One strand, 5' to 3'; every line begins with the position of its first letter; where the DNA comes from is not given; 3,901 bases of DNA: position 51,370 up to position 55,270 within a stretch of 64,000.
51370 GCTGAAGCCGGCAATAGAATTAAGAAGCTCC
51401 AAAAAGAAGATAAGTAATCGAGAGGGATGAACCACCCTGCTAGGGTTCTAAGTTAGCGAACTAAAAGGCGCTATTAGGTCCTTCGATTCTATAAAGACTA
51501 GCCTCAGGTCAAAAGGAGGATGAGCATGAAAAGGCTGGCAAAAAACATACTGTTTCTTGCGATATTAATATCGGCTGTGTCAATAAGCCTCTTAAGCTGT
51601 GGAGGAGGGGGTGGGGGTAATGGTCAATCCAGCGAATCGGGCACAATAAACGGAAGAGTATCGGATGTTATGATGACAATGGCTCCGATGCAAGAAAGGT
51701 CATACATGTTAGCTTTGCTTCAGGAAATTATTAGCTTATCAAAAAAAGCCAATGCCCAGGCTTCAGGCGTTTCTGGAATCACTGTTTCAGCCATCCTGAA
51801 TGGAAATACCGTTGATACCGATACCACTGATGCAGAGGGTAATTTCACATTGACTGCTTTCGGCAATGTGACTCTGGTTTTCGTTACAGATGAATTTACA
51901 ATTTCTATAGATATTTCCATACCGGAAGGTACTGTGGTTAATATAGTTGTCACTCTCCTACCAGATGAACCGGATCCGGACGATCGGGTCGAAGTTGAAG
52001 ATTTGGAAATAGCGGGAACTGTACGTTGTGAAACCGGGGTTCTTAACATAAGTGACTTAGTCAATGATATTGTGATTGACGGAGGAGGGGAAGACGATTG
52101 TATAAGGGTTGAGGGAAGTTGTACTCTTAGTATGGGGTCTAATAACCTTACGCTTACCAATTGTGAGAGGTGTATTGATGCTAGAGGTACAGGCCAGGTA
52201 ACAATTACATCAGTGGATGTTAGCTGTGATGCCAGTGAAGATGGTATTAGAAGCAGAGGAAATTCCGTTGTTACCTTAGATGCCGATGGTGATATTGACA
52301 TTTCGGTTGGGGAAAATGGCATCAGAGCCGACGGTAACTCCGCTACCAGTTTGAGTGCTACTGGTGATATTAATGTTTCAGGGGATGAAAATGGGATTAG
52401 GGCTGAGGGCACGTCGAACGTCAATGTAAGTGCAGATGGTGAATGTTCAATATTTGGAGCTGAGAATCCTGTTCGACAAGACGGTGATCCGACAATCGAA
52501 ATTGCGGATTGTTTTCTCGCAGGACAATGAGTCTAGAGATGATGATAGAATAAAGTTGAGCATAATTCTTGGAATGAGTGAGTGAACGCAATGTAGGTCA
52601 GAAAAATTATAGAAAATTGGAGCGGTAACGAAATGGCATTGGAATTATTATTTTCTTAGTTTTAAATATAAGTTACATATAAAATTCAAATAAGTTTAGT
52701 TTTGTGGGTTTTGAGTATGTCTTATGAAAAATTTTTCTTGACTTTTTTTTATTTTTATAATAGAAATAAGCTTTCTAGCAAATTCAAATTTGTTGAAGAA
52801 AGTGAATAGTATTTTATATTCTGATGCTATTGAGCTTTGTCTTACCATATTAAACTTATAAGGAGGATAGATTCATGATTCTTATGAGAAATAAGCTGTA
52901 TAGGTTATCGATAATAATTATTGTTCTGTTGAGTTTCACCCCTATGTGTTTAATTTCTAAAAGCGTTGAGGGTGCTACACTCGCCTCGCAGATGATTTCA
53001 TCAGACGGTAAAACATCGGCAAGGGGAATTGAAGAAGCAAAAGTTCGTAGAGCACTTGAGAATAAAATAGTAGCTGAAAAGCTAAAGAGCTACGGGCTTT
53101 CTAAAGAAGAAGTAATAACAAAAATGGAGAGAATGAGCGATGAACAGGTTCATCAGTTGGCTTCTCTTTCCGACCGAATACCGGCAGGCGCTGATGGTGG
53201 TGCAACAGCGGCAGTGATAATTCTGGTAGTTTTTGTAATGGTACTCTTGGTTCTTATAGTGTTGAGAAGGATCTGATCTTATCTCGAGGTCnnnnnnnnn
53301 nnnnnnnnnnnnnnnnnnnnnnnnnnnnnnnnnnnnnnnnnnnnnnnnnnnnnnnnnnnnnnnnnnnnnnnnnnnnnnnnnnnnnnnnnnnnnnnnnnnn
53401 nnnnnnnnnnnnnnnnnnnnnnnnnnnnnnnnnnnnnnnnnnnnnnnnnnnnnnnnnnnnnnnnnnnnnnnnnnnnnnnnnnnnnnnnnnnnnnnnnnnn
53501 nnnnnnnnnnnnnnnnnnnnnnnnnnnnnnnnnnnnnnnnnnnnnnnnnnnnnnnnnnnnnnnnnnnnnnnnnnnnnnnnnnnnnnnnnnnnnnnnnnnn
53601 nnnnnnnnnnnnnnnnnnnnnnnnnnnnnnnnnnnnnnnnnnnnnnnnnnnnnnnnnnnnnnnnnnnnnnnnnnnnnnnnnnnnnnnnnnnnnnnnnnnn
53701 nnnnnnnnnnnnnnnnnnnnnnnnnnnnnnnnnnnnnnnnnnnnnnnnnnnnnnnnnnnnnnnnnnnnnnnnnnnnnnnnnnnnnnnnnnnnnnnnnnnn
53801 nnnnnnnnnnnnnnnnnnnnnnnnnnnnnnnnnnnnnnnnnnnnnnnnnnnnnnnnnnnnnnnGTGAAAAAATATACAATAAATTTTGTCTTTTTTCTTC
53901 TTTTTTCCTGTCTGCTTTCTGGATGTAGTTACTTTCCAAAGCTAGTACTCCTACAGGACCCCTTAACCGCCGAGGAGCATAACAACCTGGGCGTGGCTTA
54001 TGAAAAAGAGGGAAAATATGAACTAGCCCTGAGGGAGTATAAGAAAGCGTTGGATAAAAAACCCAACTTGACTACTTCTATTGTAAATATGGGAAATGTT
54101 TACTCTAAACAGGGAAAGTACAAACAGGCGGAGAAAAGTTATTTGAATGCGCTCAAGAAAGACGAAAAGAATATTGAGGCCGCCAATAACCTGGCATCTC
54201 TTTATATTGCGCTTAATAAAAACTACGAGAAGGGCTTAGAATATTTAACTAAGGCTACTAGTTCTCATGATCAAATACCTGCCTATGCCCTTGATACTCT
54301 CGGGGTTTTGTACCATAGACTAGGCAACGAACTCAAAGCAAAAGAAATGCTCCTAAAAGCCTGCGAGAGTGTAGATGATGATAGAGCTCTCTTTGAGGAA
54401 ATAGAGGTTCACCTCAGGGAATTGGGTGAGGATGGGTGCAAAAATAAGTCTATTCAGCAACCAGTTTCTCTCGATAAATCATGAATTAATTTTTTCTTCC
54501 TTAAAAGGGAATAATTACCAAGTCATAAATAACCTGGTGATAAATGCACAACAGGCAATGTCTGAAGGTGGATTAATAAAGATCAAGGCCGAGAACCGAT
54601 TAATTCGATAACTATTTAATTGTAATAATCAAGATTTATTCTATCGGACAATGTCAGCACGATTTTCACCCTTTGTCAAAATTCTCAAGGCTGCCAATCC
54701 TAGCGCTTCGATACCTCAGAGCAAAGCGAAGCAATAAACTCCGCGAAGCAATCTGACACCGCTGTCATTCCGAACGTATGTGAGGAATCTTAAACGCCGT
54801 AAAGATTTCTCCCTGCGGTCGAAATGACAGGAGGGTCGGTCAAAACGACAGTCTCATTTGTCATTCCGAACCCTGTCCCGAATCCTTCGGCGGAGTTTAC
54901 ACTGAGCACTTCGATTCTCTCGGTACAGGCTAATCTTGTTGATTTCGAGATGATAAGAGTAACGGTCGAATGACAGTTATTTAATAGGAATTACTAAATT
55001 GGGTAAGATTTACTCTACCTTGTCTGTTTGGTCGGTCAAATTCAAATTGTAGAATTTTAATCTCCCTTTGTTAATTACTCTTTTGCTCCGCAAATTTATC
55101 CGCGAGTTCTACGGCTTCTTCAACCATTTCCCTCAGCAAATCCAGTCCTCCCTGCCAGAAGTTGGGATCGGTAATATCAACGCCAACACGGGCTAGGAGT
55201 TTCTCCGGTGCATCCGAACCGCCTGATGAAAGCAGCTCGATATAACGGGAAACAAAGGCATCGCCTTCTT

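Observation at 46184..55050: Family of ~400-bp modular intergenic repeats always abutting the 3' end of a minus-strand gene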

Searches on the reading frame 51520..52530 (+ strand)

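Call 45: search_protein_families(library=pfam, proteins=[window:51520-52530:+], max_evalue=0.001)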
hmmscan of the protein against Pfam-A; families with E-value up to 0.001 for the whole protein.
window:51520-52530:+ (336 aa): 1 family
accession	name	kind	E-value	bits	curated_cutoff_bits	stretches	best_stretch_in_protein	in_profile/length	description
PF13620.12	CarboxypepD_reg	-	0.00036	21.2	32.3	1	81-146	11-81/82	Carboxypeptidase regulatory-like domain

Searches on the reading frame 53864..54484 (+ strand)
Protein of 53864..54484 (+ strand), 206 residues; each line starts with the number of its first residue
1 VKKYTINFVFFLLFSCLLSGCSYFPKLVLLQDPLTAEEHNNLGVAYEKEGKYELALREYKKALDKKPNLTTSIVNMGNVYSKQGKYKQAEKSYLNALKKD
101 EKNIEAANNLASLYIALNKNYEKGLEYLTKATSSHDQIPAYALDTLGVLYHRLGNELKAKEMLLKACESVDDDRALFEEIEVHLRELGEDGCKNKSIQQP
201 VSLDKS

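Call 89: find_encoding_contigs(protein=window:53864-54484:+, flank=3000, max_places=8)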
Protein window:53864-54484:+ (206 aa): 4 contigs read that carry it; 4 places shown.
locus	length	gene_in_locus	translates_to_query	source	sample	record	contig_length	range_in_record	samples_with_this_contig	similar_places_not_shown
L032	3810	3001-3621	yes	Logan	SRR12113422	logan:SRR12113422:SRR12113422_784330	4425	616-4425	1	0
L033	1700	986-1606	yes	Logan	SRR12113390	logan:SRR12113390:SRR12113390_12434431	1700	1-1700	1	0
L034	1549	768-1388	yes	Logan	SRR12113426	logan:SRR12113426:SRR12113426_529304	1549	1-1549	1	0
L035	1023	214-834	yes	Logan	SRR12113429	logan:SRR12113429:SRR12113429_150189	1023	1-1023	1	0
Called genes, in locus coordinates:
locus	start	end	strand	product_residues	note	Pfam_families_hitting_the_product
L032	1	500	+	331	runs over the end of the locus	-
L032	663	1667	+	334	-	-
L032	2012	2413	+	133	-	PF20332:DUF6627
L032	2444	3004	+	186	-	PF03412:Peptidase_C39, PF13529:Peptidase_C39_2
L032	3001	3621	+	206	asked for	PF13424:TPR_12 (faint), PF13431:TPR_17 (faint), PF00515:TPR_1, PF07719:TPR_2 (weak), PF13414:TPR_11 (weak), PF00515:TPR_1 (weak), PF13176:TPR_7 (weak), PF13414:TPR_11 (weak), +7 more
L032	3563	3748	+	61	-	-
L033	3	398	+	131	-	?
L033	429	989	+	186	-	PF03412:Peptidase_C39, PF13529:Peptidase_C39_2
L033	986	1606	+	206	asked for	PF13424:TPR_12 (faint), PF13431:TPR_17 (faint), PF00515:TPR_1, PF07719:TPR_2 (weak), PF13414:TPR_11 (weak), PF00515:TPR_1 (weak), PF13176:TPR_7 (weak), PF13414:TPR_11 (weak), +7 more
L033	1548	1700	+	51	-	?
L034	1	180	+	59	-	?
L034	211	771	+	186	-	PF03412:Peptidase_C39, PF13529:Peptidase_C39_2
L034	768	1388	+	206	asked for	PF13424:TPR_12 (faint), PF13431:TPR_17 (faint), PF00515:TPR_1, PF07719:TPR_2 (weak), PF13414:TPR_11 (weak), PF00515:TPR_1 (weak), PF13176:TPR_7 (weak), PF13414:TPR_11 (weak), +7 more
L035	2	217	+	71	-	?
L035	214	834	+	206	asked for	PF13424:TPR_12 (faint), PF13431:TPR_17 (faint), PF00515:TPR_1, PF07719:TPR_2 (weak), PF13414:TPR_11 (weak), PF00515:TPR_1 (weak), PF13176:TPR_7 (weak), PF13414:TPR_11 (weak), +7 more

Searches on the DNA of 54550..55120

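Call 65: search_rna_families(source=window, start=54550, end=55120, threshold=evalue, max_evalue=5)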
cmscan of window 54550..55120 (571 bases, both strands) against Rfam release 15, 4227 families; matches with E-value up to 5: 0.
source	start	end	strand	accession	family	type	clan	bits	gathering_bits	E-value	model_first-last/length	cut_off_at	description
